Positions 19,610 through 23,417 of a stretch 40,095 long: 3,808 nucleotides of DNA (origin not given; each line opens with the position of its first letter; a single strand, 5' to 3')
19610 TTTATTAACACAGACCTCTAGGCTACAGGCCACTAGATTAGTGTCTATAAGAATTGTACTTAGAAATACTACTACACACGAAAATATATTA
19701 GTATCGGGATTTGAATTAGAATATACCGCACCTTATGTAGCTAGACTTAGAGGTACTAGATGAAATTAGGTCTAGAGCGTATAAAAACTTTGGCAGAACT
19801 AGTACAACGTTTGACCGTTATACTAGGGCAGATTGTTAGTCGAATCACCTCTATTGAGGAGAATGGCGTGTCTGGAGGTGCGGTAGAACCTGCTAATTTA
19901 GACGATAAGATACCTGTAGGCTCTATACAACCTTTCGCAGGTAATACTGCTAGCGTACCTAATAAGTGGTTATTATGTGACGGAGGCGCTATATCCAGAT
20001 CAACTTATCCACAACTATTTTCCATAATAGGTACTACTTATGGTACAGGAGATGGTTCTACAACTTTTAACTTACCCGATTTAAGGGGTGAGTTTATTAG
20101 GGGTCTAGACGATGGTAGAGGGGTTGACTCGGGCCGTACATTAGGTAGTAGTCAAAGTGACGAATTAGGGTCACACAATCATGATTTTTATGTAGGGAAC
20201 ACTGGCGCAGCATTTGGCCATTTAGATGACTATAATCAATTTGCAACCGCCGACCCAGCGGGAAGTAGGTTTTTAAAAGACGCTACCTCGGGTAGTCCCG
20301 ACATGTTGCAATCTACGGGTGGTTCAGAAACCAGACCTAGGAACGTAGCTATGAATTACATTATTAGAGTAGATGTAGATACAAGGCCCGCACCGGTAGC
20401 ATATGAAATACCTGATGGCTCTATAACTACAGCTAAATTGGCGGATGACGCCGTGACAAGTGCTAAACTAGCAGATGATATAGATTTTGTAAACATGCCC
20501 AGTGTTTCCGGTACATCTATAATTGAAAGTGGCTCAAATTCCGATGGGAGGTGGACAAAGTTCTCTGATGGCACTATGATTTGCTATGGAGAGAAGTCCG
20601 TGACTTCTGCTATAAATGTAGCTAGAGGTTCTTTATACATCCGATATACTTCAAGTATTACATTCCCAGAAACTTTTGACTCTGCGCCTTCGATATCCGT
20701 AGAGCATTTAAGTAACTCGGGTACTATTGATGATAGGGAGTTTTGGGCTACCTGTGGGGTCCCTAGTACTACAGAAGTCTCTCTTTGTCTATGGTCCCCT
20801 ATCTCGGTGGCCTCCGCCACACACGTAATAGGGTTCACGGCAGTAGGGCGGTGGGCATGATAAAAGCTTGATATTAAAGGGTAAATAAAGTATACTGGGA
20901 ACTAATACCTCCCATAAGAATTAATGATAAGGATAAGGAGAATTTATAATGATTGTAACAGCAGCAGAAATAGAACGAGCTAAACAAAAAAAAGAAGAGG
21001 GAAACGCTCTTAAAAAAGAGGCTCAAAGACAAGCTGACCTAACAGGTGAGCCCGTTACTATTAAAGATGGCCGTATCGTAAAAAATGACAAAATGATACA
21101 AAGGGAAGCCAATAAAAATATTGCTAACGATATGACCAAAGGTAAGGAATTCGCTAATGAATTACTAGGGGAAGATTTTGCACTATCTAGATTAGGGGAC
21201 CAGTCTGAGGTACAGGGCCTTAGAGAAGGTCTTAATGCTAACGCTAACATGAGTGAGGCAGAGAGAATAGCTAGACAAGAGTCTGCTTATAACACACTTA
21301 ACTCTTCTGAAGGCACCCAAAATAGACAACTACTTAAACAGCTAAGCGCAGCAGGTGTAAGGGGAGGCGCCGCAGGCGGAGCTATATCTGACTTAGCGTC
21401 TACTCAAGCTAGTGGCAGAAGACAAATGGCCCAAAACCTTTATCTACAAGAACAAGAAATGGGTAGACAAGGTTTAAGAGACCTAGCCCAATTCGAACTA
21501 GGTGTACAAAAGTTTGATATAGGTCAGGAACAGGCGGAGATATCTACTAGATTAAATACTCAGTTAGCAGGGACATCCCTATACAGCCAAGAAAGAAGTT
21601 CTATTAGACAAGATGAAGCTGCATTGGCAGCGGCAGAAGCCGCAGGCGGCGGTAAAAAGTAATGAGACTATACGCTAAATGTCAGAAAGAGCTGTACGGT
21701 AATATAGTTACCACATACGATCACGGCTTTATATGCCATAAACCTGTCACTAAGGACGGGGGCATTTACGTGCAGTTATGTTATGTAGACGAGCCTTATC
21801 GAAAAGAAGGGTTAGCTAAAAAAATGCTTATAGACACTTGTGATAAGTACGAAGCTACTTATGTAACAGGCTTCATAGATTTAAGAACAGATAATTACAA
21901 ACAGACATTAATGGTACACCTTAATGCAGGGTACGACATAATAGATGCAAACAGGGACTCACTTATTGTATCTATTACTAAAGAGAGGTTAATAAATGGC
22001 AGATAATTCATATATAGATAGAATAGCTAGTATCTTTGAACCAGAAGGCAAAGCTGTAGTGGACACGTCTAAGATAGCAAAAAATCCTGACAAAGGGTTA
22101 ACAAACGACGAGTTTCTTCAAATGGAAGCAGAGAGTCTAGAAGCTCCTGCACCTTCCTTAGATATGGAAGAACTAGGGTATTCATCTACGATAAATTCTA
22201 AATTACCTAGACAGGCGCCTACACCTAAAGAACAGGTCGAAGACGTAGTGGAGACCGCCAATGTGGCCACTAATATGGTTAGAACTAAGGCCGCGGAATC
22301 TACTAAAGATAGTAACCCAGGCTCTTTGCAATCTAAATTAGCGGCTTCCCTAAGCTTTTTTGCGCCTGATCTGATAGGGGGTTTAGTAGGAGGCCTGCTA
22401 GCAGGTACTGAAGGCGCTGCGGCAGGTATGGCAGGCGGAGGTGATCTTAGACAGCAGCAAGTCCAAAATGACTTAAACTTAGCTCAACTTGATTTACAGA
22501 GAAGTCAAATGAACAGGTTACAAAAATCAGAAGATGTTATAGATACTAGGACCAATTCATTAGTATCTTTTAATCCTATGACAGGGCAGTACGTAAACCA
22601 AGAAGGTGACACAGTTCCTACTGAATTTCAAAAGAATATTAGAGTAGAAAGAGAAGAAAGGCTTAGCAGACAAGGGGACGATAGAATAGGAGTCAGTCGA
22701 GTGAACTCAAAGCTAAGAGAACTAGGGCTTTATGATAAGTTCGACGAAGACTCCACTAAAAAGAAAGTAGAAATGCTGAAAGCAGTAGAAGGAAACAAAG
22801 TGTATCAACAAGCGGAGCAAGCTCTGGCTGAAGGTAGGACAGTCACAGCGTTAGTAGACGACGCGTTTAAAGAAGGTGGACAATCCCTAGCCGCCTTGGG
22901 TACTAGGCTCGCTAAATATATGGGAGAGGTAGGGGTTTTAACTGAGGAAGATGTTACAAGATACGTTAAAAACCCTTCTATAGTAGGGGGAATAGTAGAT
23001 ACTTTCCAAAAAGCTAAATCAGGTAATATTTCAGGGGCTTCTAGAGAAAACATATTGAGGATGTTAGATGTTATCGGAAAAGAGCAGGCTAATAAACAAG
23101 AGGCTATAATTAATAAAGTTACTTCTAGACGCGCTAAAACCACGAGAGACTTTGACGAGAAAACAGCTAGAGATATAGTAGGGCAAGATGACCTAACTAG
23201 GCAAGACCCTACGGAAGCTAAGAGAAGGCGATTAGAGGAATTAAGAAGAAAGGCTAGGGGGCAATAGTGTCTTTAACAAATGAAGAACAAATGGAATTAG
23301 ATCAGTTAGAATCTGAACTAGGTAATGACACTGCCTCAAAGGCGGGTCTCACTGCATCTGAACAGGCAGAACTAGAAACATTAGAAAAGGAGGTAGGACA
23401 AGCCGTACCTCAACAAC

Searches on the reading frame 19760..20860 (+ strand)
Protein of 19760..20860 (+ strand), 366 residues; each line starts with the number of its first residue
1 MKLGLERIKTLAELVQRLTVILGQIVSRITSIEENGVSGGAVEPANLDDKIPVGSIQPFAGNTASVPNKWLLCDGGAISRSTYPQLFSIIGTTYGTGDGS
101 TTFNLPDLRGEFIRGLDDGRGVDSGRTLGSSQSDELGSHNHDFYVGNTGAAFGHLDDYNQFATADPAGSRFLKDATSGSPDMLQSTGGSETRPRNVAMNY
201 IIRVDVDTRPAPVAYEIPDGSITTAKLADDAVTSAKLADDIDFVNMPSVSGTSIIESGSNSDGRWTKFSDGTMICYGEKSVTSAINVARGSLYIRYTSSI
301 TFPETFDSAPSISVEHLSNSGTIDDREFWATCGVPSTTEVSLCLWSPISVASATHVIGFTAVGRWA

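Call 47: search_protein_families(library=pfam, max_evalue=0.01, proteins=[window:19760-20860:+])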
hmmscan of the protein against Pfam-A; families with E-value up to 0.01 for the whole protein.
window:19760-20860:+ (366 aa): 1 family
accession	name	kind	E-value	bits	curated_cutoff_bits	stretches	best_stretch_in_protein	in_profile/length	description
PF07484.17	Collar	-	7.8e-26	90.3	24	1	54-113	1-57/57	Phage Tail Collar Domain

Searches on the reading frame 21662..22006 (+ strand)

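Call 47: search_protein_families(library=pfam, max_evalue=0.01, proteins=[window:21662-22006:+])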
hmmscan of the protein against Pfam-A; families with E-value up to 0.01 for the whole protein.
window:21662-22006:+ (114 aa): 3 families
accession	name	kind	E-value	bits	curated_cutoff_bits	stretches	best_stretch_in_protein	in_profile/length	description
PF17013.11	Acetyltransf_15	-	7.2e-06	26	35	1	5-89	42-119/210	Putative acetyl-transferase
PF13673.13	Acetyltransf_10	-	0.0026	18.2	23.6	1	16-66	35-83/128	Acetyltransferase (GNAT) domain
PF13508.13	Acetyltransf_7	-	0.0043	17.8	27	1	13-64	12-56/84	Acetyltransferase (GNAT) domain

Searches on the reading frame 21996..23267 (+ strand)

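Call 47: search_protein_families(library=pfam, max_evalue=0.01, proteins=[window:21996-23267:+])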
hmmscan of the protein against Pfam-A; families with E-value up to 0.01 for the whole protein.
window:21996-23267:+ (423 aa): 1 family
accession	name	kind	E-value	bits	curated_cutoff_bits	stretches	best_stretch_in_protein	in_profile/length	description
PF04614.17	Pex19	-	0.0022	18.2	22.2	0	303-358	155-211/249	Pex19 protein family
